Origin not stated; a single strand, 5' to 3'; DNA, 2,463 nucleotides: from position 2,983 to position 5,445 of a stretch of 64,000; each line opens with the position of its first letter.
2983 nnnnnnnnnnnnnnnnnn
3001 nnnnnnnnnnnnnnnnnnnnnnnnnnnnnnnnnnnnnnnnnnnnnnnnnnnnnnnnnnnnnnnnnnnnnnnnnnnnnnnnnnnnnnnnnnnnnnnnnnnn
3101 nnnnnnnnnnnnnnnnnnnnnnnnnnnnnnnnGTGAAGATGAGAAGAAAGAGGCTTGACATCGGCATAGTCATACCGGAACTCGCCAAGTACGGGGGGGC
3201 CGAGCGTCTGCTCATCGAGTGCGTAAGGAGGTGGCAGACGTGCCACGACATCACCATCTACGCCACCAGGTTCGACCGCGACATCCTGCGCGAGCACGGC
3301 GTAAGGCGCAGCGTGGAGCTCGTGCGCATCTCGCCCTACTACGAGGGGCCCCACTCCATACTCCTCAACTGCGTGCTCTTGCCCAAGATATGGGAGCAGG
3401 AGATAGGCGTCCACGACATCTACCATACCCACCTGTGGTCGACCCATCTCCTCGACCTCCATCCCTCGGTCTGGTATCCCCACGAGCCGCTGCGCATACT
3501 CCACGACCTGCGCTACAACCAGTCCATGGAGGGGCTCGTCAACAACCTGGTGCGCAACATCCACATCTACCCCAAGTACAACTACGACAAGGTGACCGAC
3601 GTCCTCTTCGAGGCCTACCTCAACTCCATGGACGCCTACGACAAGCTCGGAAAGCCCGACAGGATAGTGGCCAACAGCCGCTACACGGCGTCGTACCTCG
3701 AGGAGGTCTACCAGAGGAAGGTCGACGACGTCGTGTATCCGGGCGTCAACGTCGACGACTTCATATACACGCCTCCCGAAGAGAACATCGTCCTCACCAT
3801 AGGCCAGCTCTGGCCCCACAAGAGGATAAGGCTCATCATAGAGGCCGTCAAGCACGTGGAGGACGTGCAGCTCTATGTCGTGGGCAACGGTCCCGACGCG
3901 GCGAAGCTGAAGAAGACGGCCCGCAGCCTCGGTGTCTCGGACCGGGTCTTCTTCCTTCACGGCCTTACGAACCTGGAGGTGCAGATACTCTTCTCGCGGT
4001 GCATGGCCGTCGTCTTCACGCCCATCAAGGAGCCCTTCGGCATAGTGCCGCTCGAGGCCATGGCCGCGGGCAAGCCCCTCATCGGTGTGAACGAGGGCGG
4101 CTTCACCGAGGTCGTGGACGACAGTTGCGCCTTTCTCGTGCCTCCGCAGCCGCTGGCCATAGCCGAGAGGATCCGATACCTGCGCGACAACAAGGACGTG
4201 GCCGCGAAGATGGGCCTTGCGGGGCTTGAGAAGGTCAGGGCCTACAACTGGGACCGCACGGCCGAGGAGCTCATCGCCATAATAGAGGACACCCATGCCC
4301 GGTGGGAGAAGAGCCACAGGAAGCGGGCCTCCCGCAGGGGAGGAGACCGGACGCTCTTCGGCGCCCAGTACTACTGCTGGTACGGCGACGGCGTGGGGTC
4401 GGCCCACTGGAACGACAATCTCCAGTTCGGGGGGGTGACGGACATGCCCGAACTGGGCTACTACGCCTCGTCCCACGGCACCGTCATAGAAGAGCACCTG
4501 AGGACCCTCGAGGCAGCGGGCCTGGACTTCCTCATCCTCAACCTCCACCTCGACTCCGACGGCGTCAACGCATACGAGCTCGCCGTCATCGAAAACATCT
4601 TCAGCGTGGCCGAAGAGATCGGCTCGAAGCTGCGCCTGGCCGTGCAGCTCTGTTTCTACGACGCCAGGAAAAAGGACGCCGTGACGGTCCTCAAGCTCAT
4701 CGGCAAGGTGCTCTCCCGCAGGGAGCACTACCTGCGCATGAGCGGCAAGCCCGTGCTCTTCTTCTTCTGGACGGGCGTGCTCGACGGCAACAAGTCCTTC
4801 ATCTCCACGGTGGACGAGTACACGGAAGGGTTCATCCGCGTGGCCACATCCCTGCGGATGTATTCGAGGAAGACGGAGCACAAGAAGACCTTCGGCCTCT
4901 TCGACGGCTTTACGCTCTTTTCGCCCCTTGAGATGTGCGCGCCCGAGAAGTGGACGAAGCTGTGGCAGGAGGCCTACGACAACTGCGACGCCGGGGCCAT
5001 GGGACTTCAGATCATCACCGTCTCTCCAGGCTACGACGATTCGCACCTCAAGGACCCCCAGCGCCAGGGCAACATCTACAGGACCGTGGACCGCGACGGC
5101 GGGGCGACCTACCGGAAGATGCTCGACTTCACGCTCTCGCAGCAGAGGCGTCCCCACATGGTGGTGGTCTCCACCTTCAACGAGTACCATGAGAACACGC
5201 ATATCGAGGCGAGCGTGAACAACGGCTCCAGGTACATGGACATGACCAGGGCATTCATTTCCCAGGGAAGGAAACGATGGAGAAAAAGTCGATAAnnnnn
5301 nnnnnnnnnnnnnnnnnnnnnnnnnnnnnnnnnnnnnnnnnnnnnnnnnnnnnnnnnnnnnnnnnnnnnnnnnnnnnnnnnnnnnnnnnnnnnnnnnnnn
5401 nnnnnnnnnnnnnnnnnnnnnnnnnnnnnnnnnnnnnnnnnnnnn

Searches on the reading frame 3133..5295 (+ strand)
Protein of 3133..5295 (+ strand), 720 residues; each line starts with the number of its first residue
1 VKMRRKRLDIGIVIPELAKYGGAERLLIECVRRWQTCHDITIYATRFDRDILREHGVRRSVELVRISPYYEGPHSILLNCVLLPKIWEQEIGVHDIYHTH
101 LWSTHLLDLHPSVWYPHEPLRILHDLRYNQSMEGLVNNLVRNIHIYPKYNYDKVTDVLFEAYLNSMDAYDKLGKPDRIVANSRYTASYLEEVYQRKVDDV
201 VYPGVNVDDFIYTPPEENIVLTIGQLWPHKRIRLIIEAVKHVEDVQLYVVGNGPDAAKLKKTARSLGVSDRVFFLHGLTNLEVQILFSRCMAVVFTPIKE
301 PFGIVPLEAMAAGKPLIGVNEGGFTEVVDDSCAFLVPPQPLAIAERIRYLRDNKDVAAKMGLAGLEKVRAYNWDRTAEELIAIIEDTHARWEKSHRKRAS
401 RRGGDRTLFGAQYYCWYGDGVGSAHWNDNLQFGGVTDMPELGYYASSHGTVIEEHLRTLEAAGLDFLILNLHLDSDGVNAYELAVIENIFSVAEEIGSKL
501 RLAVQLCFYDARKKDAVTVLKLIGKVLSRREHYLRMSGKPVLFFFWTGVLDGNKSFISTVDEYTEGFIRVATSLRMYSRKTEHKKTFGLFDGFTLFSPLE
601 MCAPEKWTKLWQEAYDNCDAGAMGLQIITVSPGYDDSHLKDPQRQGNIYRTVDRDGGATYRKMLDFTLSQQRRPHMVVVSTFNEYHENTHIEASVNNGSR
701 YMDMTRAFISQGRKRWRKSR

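Call 6: search_protein_families(library=pfam, proteins=[window:3133-5295:+], max_evalue=1)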
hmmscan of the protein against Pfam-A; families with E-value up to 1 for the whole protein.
window:3133-5295:+ (720 aa): 7 families
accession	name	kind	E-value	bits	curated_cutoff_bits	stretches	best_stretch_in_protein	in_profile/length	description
PF00534.26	Glycos_transf_1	-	4e-33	114.8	26.4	1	214-362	12-167/172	Glycosyl transferases group 1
PF13692.12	Glyco_trans_1_4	-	3.6e-24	86.1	27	1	218-352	2-141/142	Glycosyl transferases group 1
PF16317.11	Glyco_hydro_99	-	5.8e-15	55.7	33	1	436-697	57-310/341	Glycosyl hydrolase family 99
PF13439.12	Glyco_transf_4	-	5e-11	43.3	28.5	1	20-208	1-169/170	Glycosyltransferase Family 4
PF13524.12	Glyco_trans_1_2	-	5e-07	30.2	25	1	233-381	3-143/144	Glycosyl transferase-like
PF20706.3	GT4-conflict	-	5.8e-05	22.7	26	1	203-338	179-326/385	Family 4 Glycosyltransferase in conflict systems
PF14307.12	Glyco_tran_WbsX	-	0.0012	18.8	25.1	1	606-704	254-349/350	Glycosyltransferase WbsX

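Call 7: search_protein_families(library=ncbifam, proteins=[window:3133-5295:+], max_evalue=1)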
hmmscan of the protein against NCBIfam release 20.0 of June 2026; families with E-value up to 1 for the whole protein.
window:3133-5295:+ (720 aa): 36 families (the best 25 are shown)
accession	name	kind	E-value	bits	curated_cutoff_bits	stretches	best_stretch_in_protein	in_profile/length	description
TIGR03999.1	thiol_BshA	equivalog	1.9e-18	66.6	273.7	1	211-374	193-360/375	N-acetyl-alpha-D-glucosaminyl L-malate synthase BshA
NF041876.1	EPS_EpsE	equivalog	6.1e-17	61.9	400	1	212-379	206-388/389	exopolysaccharide biosynthesis GT4 family glycosyltransferase EpsE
TIGR03449.1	mycothiol_MshA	equivalog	7.7e-17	61.3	462.5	1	174-386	164-402/406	D-inositol-3-phosphate glycosyltransferase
TIGR02149.1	glgA_Coryne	subfamily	3.4e-16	59.4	302.4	1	215-383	202-386/391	glycogen synthase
TIGR04047.1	MSMEG_0565_glyc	hypoth_equivalog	5.8e-14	52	259.85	1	219-382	195-369/373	MSMEG_0565 family glycosyltransferase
NF041010.1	glycosy_Agl16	equivalog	1.2e-13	50.7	575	1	193-384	153-348/352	glycosylation protein Agl16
NF053787.1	GlcN_PG_synth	equivalog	1.9e-13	50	480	1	216-382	196-354/361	N-acetylglucosaminyl phosphatidylglycerol synthase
TIGR03088.1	stp2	hypoth_equivalog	1.7e-11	43.8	409.05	1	221-380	198-366/374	TIGR03088 family PEP-CTERM/XrtA system glycosyltransferase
TIGR04063.1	stp3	hypoth_equivalog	2.8e-11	42.9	442.05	1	220-379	216-387/397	TIGR04063 family PEP-CTERM/XrtA system glycosyltransferase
NF038255.1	exopoly_VpsD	equivalog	1.4e-10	40.6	300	1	226-325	212-318/381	VpsD family glycosyltransferase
NF047684.1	TeichurnBiosyTuaC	equivalog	4.8e-10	38.9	550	1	213-382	215-384/391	teichuronic acid biosynthesis protein TuaC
NF007396.0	PRK09922.1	equivalog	1.9e-09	36.9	385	1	200-331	162-302/361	lipopolysaccharide 1,6-galactosyltransferase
NF012028.0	PRK15484.1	subfamily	2.3e-09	36.8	618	1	193-382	175-373/380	lipopolysaccharide N-acetylglucosaminyltransferase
NF047880.1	glyco_SdgA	exception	3.6e-09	35.7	800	1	215-377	313-480/488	serine-aspartate repeat adhesin O-glycosyltransferase SdgA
NF038298.1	EPS_HpsO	equivalog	4.3e-09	35.6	575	1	215-371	199-371/388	hormogonium polysaccharide biosynthesis glycosyltransferase HpsO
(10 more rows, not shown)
